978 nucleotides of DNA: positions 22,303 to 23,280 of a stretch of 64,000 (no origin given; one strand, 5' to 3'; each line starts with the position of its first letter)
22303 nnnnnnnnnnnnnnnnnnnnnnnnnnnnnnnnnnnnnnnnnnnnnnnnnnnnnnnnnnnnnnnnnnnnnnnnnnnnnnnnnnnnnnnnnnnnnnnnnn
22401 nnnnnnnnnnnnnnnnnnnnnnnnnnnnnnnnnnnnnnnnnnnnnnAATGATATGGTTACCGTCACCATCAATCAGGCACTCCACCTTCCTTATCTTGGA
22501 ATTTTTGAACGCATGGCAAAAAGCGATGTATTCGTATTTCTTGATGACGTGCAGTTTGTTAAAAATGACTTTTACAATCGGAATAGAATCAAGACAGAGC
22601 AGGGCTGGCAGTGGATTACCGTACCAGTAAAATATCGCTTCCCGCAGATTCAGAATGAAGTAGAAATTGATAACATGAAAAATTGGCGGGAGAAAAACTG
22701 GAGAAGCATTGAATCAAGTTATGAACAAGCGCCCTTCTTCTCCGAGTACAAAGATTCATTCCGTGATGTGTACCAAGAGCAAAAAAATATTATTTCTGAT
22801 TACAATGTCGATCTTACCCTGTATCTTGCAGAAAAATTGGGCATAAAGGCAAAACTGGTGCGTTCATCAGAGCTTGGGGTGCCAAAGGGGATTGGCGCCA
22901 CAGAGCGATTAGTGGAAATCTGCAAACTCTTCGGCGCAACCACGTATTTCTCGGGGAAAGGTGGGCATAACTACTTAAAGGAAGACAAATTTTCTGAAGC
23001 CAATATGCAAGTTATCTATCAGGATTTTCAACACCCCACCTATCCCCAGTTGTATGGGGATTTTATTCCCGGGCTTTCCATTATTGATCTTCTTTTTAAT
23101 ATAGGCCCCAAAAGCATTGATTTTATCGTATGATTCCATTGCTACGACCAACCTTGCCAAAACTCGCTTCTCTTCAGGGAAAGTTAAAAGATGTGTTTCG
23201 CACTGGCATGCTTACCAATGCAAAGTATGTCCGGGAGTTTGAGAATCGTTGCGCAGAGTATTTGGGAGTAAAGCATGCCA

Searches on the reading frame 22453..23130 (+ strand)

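Call 11: search_protein_families(library=pfam, proteins=[window:22453-23130:+], max_evalue=0.001)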
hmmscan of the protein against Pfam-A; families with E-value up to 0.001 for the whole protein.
window:22453-23130:+ (226 aa): 1 family
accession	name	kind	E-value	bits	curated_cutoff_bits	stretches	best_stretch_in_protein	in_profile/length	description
PF08889.16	WbqC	-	1.5e-74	250.9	21.3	1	8-223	1-217/218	WbqC-like protein family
